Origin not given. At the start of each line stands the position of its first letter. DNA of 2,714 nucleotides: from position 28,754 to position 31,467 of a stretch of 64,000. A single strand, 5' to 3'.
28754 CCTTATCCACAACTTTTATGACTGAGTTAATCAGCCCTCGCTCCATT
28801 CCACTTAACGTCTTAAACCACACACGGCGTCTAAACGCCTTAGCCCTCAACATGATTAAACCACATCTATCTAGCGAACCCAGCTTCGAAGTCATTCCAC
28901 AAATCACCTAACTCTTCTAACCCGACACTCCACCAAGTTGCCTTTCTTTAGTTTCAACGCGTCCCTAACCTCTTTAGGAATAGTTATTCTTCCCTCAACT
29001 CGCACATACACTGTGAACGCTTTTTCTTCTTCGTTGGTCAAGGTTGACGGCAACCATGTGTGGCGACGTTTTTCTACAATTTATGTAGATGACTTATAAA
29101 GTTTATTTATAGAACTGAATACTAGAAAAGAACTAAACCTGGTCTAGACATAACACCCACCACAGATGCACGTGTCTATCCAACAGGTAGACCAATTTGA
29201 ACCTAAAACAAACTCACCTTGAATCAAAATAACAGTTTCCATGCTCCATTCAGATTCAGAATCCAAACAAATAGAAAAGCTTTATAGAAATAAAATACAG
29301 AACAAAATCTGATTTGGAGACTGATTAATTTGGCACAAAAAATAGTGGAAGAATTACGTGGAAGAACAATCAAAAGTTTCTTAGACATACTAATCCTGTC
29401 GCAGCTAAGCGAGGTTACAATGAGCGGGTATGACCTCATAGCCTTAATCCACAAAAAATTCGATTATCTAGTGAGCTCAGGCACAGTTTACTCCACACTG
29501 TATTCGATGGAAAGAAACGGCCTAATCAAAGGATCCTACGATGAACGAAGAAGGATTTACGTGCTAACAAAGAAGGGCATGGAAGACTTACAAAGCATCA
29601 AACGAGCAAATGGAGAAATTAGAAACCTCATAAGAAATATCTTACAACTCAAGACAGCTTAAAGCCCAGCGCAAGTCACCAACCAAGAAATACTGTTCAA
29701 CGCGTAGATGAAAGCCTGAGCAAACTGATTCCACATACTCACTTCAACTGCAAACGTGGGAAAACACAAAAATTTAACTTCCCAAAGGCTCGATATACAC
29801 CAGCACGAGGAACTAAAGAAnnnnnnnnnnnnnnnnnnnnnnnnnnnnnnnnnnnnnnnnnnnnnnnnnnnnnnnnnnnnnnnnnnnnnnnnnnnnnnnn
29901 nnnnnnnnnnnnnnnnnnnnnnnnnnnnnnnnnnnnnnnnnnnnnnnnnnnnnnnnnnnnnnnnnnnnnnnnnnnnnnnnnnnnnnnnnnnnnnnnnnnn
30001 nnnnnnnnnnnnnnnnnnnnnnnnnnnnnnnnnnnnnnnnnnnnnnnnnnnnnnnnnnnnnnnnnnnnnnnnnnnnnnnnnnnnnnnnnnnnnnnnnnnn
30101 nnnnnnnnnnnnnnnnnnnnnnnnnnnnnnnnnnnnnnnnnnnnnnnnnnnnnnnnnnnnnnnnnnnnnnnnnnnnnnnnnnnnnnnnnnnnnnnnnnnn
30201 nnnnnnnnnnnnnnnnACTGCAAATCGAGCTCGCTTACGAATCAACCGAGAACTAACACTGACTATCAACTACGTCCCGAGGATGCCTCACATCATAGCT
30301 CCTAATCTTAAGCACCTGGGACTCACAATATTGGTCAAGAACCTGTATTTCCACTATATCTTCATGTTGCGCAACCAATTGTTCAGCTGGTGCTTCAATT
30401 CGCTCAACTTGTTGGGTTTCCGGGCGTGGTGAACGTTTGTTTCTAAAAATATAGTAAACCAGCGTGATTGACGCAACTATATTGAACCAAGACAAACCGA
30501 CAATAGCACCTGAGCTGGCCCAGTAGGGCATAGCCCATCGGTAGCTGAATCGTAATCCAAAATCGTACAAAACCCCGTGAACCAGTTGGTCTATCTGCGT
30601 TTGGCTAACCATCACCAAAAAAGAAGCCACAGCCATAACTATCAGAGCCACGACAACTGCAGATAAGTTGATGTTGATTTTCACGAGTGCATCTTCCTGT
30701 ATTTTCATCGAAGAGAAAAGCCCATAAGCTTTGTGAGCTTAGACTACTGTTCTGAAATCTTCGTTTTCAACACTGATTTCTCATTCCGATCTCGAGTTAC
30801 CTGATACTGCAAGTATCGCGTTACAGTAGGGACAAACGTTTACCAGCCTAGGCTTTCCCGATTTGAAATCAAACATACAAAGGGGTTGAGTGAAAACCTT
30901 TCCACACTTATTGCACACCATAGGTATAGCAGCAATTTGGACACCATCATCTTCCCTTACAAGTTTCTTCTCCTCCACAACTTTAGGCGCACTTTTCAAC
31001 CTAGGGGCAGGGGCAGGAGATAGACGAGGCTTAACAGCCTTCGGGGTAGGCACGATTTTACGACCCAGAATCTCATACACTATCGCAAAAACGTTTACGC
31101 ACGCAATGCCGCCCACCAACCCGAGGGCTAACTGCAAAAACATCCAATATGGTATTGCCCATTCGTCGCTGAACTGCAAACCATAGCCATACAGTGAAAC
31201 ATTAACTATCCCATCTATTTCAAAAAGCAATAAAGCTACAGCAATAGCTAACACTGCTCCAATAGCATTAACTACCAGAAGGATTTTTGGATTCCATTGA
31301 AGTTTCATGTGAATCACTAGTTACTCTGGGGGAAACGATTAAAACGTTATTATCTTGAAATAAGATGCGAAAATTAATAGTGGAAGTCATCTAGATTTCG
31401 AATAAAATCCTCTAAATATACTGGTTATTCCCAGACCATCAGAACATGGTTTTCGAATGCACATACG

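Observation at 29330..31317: PadR regulator flanked by three paralogous 2-TM proteins that share a conserved extracytoplasmic loop, two of them with zinc ribbons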

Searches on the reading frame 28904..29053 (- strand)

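Call 4: search_protein_families(library=pfam, proteins=[window:28904-29053:-], max_evalue=1)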
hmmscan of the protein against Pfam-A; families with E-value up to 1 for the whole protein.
window:28904-29053:- (49 aa): 4 families
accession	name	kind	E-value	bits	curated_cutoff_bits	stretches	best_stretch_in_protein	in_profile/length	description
PF04014.23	MazE_antitoxin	-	1.4e-06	28.6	24.7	1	21-43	8-30/48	Antidote-toxin recognition MazE, bacterial antitoxin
PF02381.23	MraZ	-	0.03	14.7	23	1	20-41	13-34/72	MraZ protein, putative antitoxin-like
PF03152.21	UFD1_N1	-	0.05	13.6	29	1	17-45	65-93/97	Ubiquitin fusion degradation protein UFD1, N-terminal subdomain 1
PF15937.10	PrlF_antitoxin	-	0.064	13.9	32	1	20-45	7-32/99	prlF antitoxin for toxin YhaV_toxin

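Call 5: search_protein_families(library=ncbifam, proteins=[window:28904-29053:-], max_evalue=1)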
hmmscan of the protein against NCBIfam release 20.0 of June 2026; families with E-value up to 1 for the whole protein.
window:28904-29053:- (49 aa): 6 families
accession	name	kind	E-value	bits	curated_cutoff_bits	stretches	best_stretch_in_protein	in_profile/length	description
TIGR01439.1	lp_hng_hel_AbrB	domain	1.3e-07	31.3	28.3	1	15-42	2-29/44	transcriptional regulator, AbrB family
NF050106.1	TA_MazE_antitoxin_Deino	equivalog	0.00018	21.7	65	1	21-45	1-25/65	type II toxin-antitoxin system MazE family antitoxin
NF006352.0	PRK08577.1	equivalog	0.00027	21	140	1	14-41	6-33/136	hypothetical protein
NF007429.0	PRK09974.1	equivalog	0.0077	16.1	125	1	17-42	17-42/114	type II toxin-antitoxin system PrlF family antitoxin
TIGR02851.1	spore_V_T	equivalog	0.01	15.7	235.9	1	21-45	13-37/180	stage V sporulation protein T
NF040962.1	near_HgcAB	equivalog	0.01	15.6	70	1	17-39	10-32/70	HgcAB-associated protein HgcC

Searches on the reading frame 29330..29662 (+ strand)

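Call 4: search_protein_families(library=pfam, proteins=[window:29330-29662:+], max_evalue=1)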
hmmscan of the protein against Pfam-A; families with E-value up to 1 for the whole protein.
window:29330-29662:+ (110 aa): 9 families
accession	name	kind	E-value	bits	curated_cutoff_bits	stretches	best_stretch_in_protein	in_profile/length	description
PF03551.20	PadR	-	1.3e-10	41.6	27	1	22-88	1-74/75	Transcriptional regulator PadR-like family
PF04458.17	DUF505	-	0.0075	15.1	28.7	1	51-98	365-414/622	Protein of unknown function (DUF505)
PF14947.12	HTH_45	-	0.0095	16.4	25.5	1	57-93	40-72/77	Winged helix-turn-helix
PF14277.12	DUF4364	-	0.0095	16.2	26.9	1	52-104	35-88/162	Domain of unknown function (DUF4364)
PF01475.25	FUR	-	0.011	16.4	23.1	1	31-83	25-76/121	Ferric uptake regulator family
PF23179.1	bHLH_INO2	-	0.016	15.8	23.4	1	41-102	23-73/74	INO2 bHLH domain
PF07848.18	PaaX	-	0.04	14.6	24.8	1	35-83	25-70/70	PaaX-like protein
PF03501.21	S10_plectin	-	0.052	14.1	26.9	1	41-89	30-76/93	Plectin/S10 domain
PF01978.25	TrmB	-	0.11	12.8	25.6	1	48-78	34-63/68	Sugar-specific transcriptional regulator TrmB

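Call 5: search_protein_families(library=ncbifam, proteins=[window:29330-29662:+], max_evalue=1)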
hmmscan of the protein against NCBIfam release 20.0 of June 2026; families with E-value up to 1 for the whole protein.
window:29330-29662:+ (110 aa): 10 families
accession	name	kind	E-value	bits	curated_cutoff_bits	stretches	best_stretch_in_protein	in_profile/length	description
TIGR03433.1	padR_acidobact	paralog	3e-10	40.1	101.8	1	16-106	3-100/101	PadR family transcriptional regulator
NF006931.0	PRK09416.1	equivalog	6.4e-08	32.9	112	1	21-106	47-134/135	PadR family transcriptional regulator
TIGR02719.1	repress_PhaQ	equivalog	5.2e-07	30.1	139.35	1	15-109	22-121/138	poly-beta-hydroxybutyrate-responsive repressor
NF053635.1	TransRegRv3488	equivalog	6.8e-07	29.4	140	1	43-104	33-95/98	Rv3488 family transcriptional regulator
NF004170.0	PRK05638.1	equivalog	6.9e-05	21.6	421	1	19-88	373-439/442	threonine synthase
NF053755.1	MsvR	equivalog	8e-05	22.4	220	1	12-105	8-98/236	transcriptional factor MsvR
NF053610.1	Sso10a_fam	subfamily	0.035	14.1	60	1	57-85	38-62/64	Sso10a family chromatin protein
NF053658.1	SSO5209_fam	equivalog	0.069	12.9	140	1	54-93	33-73/81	SSO5209 family protein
NF050184.1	VpaChn25_0724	subfamily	0.07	13.3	65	1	22-92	7-79/88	VpaChn25_0724 family phage protein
NF052638.1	TransRegOhrRVib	equivalog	0.09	12.5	200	1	47-88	62-106/141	transcriptional regulator OhrR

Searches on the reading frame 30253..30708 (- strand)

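Call 4: search_protein_families(library=pfam, proteins=[window:30253-30708:-], max_evalue=1)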
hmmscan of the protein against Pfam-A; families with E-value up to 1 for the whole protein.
window:30253-30708:- (151 aa): 1 family
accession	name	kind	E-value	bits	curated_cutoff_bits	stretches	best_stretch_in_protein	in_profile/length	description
PF08370.16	PDR_assoc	-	0.018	15.2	24.9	1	38-85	9-54/65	Plant PDR ABC transporter associated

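Call 5: search_protein_families(library=ncbifam, proteins=[window:30253-30708:-], max_evalue=1)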
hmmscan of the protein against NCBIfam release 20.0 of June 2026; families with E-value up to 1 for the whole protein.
window:30253-30708:- (151 aa): 1 family
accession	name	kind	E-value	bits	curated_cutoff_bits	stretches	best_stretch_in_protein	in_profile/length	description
NF005841.0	PRK07758.1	equivalog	0.15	12.4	115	1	95-137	33-74/95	hypothetical protein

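Call 39: search_protein_families(library=padloc, proteins=[window:30253-30708:-], max_evalue=0.1)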
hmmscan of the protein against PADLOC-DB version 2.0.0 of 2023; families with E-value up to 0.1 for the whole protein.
window:30253-30708:- (151 aa): 1 family
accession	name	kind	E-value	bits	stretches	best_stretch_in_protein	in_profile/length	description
PDLC02027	Cas2d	-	0.014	13.9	1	99-141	41-83/89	-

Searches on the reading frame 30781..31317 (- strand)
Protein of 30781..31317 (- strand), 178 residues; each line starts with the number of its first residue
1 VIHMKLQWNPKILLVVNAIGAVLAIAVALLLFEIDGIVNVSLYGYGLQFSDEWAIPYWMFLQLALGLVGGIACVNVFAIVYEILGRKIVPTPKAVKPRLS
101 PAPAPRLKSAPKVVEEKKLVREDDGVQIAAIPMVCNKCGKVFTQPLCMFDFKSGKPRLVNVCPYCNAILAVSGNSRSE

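Call 4: search_protein_families(library=pfam, proteins=[window:30781-31317:-], max_evalue=1)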
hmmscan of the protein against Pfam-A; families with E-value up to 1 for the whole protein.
window:30781-31317:- (178 aa): 7 families
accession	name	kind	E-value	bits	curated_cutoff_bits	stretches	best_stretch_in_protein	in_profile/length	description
PF02892.21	zf-BED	-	0.014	15.9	20.6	0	157-175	14-32/44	BED zinc finger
PF00096.32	zf-C2H2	-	0.042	14.8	25.2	1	134-145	2-13/23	Zinc finger, C2H2 type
PF09723.15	Zn_ribbon_8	-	0.055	13.9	34.4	1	134-167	7-34/41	Zinc ribbon domain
PF04290.18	DctQ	-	0.084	13.2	28.3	1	9-81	58-127/132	Tripartite ATP-independent periplasmic transporters, DctQ component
PF20120.5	DUF6510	-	0.14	12.5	26.4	1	128-170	22-62/86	Family of unknown function (DUF6510)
PF10058.14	Zn_ribbon_10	-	0.21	11.8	24.2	1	119-167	9-52/54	ER junction formation factor lunapark, zinc ribbon finger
PF13248.11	Zn_ribbon_3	-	0.27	11.2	27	0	159-165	16-22/26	zinc-ribbon domain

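Call 5: search_protein_families(library=ncbifam, proteins=[window:30781-31317:-], max_evalue=1)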
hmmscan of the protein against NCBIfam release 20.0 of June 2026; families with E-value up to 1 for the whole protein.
window:30781-31317:- (178 aa): 1 family
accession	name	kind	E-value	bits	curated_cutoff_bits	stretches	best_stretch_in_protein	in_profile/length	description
NF038384.1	zinc_YnfU_fam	subfamily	0.056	13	36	0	132-144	38-50/52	YnfU family zinc-binding protein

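Call 39: search_protein_families(library=padloc, proteins=[window:30781-31317:-], max_evalue=0.1)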
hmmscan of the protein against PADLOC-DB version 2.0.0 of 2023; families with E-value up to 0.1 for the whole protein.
window:30781-31317:- (178 aa): 0 families
